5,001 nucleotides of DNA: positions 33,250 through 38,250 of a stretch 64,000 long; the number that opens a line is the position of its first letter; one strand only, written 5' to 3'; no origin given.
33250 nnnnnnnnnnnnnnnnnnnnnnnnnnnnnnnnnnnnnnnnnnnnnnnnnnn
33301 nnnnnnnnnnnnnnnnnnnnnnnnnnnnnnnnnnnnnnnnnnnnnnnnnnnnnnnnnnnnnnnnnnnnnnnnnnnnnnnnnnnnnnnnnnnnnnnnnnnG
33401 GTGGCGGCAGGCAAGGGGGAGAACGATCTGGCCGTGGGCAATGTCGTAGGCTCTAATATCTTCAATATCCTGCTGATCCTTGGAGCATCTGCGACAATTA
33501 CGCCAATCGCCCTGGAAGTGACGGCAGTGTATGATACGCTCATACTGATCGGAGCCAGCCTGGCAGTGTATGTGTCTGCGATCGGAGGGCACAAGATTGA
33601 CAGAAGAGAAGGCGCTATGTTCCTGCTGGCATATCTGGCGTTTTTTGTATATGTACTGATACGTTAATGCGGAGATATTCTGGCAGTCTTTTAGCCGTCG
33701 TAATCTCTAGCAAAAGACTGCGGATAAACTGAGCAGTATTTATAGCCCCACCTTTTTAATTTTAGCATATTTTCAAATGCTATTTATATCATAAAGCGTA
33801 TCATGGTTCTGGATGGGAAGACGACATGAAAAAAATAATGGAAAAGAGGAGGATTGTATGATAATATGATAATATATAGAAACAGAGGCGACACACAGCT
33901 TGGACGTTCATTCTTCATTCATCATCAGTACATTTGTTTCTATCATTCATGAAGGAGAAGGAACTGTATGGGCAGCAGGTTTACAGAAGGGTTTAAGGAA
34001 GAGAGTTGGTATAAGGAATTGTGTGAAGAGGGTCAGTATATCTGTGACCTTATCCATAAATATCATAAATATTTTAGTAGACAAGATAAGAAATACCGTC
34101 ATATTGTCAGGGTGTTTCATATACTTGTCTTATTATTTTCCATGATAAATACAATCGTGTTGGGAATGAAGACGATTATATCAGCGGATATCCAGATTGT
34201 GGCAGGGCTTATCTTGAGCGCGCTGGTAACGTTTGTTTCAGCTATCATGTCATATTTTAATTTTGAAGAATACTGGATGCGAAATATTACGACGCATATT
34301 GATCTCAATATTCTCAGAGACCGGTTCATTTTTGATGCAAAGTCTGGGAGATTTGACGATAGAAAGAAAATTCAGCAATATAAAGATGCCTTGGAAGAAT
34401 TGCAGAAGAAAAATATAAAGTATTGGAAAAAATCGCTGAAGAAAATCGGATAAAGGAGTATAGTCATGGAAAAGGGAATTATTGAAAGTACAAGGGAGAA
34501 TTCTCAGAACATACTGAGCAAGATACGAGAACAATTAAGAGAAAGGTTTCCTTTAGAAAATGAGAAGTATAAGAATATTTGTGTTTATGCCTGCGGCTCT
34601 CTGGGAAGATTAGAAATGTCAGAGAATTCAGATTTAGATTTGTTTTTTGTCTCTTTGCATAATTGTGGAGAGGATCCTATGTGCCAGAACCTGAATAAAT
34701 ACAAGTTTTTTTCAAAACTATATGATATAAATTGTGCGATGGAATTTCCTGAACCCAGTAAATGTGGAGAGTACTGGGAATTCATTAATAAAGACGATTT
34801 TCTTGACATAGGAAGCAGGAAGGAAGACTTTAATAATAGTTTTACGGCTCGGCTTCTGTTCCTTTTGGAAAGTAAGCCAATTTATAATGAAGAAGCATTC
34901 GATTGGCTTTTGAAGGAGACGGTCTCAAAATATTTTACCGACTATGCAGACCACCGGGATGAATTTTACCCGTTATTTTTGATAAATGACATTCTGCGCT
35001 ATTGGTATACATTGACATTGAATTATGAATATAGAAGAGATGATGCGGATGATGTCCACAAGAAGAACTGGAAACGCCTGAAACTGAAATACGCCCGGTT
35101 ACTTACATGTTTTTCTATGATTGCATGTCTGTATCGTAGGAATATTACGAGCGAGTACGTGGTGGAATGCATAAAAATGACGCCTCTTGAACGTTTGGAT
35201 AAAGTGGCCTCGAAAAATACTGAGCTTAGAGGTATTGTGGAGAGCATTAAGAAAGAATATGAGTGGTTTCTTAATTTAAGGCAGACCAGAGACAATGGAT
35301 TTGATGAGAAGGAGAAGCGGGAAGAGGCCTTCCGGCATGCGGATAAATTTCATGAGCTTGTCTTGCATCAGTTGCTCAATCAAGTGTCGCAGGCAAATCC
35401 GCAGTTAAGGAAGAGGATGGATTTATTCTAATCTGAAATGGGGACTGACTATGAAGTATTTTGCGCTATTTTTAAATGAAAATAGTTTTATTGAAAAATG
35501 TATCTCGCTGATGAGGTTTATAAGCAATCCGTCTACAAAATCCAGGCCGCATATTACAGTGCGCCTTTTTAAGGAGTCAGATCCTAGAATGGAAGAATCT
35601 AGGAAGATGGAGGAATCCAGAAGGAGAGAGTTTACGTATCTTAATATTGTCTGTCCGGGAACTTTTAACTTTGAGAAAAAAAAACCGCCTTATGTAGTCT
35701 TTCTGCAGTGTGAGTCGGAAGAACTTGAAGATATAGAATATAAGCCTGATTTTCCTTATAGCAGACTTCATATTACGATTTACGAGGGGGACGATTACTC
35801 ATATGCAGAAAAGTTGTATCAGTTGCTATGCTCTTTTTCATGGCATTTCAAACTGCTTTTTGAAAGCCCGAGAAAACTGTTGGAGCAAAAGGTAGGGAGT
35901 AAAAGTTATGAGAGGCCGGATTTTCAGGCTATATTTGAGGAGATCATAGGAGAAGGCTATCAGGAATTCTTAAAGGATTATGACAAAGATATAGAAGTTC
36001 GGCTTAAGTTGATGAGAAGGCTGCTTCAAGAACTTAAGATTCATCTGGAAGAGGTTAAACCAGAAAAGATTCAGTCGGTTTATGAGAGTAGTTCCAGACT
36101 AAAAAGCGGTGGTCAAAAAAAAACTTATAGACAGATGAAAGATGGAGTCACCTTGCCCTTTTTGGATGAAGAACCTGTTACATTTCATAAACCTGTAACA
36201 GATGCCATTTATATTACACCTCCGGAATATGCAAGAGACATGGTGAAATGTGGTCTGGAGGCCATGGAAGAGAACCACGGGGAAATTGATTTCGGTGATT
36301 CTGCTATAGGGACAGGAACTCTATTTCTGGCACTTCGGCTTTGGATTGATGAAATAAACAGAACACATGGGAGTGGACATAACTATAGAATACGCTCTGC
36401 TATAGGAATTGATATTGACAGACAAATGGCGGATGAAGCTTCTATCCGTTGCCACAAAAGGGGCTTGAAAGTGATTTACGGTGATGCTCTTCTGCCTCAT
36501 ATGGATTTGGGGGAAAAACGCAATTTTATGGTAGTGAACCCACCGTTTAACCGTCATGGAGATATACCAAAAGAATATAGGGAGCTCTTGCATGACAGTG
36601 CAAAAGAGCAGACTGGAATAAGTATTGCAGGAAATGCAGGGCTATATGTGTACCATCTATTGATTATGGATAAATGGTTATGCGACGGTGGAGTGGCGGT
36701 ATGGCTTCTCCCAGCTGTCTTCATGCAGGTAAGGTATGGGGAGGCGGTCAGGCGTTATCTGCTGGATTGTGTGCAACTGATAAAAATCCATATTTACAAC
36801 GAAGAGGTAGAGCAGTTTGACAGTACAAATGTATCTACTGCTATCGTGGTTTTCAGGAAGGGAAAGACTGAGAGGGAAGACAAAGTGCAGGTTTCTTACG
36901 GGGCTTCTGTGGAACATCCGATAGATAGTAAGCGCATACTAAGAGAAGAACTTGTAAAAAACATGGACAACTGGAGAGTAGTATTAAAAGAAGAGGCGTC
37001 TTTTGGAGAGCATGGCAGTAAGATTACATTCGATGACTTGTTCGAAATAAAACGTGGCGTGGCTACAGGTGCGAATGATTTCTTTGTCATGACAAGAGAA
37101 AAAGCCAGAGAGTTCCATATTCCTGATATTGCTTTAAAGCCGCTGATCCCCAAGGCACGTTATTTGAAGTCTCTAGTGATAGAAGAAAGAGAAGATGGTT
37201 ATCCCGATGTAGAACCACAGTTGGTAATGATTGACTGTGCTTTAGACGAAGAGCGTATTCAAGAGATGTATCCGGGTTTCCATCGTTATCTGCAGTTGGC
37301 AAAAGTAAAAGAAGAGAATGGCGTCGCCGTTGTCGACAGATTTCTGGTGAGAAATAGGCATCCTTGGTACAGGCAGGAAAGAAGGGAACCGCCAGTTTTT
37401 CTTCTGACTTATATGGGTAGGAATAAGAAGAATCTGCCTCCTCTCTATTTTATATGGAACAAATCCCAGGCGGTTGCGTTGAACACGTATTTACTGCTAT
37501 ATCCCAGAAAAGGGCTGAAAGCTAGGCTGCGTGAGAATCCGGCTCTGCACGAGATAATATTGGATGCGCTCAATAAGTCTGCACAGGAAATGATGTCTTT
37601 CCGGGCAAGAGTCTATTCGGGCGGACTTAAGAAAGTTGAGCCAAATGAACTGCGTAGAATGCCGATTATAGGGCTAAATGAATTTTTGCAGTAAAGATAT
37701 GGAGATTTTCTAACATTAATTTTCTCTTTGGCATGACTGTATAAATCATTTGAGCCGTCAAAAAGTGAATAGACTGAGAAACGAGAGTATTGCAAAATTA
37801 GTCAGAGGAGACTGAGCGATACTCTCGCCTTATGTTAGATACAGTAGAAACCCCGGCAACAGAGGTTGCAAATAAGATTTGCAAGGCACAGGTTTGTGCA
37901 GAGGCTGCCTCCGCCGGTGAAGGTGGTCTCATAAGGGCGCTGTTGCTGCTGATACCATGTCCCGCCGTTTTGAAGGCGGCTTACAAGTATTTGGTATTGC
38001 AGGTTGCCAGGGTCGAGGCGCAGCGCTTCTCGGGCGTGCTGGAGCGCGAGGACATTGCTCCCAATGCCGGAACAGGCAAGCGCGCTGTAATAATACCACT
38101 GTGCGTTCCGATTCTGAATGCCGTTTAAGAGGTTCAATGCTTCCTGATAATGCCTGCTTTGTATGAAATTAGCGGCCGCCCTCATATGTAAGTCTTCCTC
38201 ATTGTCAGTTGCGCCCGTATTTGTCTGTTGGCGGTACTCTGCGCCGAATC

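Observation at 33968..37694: Compact three-gene cassette: SLATT-like 2TM protein, Pol-beta nucleotidyltransferase, and a 2H-phosphoesterase/N6-methyltransferase fusion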

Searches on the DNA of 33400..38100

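Call 100: search_rna_families(source=window, start=33400, end=38100, threshold=evalue, max_evalue=1)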
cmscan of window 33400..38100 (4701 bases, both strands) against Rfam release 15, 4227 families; matches with E-value up to 1: 2.
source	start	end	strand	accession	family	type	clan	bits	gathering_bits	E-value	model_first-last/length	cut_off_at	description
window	34070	34151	-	RF00086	SNORD27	Gene; snRNA; snoRNA; CD-box;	-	26.3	52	0.27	1-71/71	no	Small nucleolar RNA SNORD27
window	34699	34745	+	RF00032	Histone3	Cis-reg;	-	21.8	34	0.012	1-46/46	no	Histone 3' UTR stem-loop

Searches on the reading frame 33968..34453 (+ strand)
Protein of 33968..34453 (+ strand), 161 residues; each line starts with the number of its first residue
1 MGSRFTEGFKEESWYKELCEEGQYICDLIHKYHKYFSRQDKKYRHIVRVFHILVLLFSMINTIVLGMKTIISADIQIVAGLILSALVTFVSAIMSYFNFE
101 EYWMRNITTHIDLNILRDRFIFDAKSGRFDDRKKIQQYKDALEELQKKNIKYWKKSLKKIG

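Call 3: search_protein_families(library=pfam, proteins=[window:33968-34453:+], max_evalue=1)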
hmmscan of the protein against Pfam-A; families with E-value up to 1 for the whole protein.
window:33968-34453:+ (161 aa): 8 families
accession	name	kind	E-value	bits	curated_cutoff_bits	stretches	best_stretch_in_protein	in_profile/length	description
PF14015.11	DUF4231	-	2.9e-06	28.1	24.7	1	35-133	5-99/103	Protein of unknown function (DUF4231)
PF18186.6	SLATT_4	-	0.00062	19.9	27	1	37-145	20-130/165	SMODS and SLOG-associating 2TM effector domain family 4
PF18142.6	SLATT_fungal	-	0.0029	18.1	26.5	1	38-147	4-120/121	SMODS and SLOG-associating 2TM effector domain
PF20990.2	DUF2207_C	-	0.0093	16.1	33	1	31-95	122-182/247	Predicted membrane protein (DUF2207) C-terminal domain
PF18181.6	SLATT_1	-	0.0097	16.4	26.3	1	26-118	3-93/122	SMODS and SLOG-associating 2TM effector domain 1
PF13301.11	DUF4079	-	0.022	15.4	31.4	1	44-116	54-122/141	Protein of unknown function (DUF4079)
PF02185.22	HR1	-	0.057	13.8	33.1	1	124-150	38-64/67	Hr1 repeat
PF10872.14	DUF2740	-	0.1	12.7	27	0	114-129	10-26/43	Protein of unknown function (DUF2740)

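Call 4: search_protein_families(library=padloc, proteins=[window:33968-34453:+], max_evalue=1)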
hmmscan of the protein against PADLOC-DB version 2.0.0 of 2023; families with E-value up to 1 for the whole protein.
window:33968-34453:+ (161 aa): 4 families
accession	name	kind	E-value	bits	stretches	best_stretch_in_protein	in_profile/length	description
PDLC03794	RTasSLATT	-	2.5e-05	22.2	1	41-145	22-119/176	DRT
PDLC00696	Effector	-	0.00057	17.6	1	33-147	25-142/189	2TM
PDLC01053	Csx1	-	0.0028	15.9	1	53-160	20-108/212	TM+CARF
PDLC04712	PDC-M57A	-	0.0051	15.2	1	119-157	44-82/138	-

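Call 5: search_protein_families(library=ncbifam, proteins=[window:33968-34453:+], max_evalue=1)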
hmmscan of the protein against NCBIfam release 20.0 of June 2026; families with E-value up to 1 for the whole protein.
window:33968-34453:+ (161 aa): 6 families
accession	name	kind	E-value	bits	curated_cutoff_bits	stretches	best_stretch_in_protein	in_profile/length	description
NF033634.1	SLATT_1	domain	7.3e-18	64.8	41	1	28-155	5-130/132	SLATT domain-containing protein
NF033632.1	SLATT_4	domain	2.4e-05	24.2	55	1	29-148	12-131/154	SLATT domain-containing protein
NF045993.1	MAG0130_MAG3770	subfamily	0.0038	17.1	85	1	35-114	13-92/140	MAG0130/MAG3770 family membrane protein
NF001276.0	PRK00235.1-2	equivalog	0.022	14.2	322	1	33-92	24-83/260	adenosylcobinamide-GDP ribazoletransferase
NF041745.1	RdrD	equivalog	0.026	14.4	230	1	37-93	97-154/227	antiviral RADAR system accessory protein RdrD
NF033633.1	SLATT_2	domain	0.051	13.2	40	1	33-120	35-120/182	SLATT domain-containing protein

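Call 43: search_solved_structures(query=window:33968-34453:+, max_evalue=10)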
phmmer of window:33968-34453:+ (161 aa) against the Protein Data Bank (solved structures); distinct sequences matched with E-value up to 10: 0.

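Call 78: search_solved_structures(query=A3, max_evalue=10)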
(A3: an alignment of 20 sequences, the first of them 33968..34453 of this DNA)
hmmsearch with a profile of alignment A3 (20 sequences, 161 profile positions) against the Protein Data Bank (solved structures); distinct sequences matched with E-value up to 10: 1.
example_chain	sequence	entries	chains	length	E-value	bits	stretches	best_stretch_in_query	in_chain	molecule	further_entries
4djh_A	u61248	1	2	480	0.065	16.1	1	10-64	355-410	Kappa-type opioid receptor, Lysozyme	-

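Call 96: list_cluster_members(proteins=[window:33968-34453:+, window:34466-35431:+, window:35451-37694:+])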
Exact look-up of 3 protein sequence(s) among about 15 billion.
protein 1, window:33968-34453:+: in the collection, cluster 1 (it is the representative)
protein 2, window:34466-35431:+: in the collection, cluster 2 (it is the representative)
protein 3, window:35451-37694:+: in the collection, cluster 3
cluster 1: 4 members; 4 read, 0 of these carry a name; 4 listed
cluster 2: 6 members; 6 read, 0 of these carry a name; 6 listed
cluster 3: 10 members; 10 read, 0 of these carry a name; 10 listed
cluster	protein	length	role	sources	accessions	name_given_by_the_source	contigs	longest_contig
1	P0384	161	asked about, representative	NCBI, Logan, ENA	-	-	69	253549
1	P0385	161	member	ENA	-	-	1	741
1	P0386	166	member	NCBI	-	-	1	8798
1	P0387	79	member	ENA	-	-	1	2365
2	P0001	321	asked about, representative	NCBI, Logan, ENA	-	-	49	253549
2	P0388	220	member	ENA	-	-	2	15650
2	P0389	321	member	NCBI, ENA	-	-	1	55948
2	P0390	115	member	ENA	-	-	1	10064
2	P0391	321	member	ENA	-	-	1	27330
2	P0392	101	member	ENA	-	-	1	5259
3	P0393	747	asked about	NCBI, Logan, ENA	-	-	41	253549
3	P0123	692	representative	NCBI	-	-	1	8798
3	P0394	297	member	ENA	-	-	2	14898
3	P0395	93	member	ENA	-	-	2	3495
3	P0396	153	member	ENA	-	-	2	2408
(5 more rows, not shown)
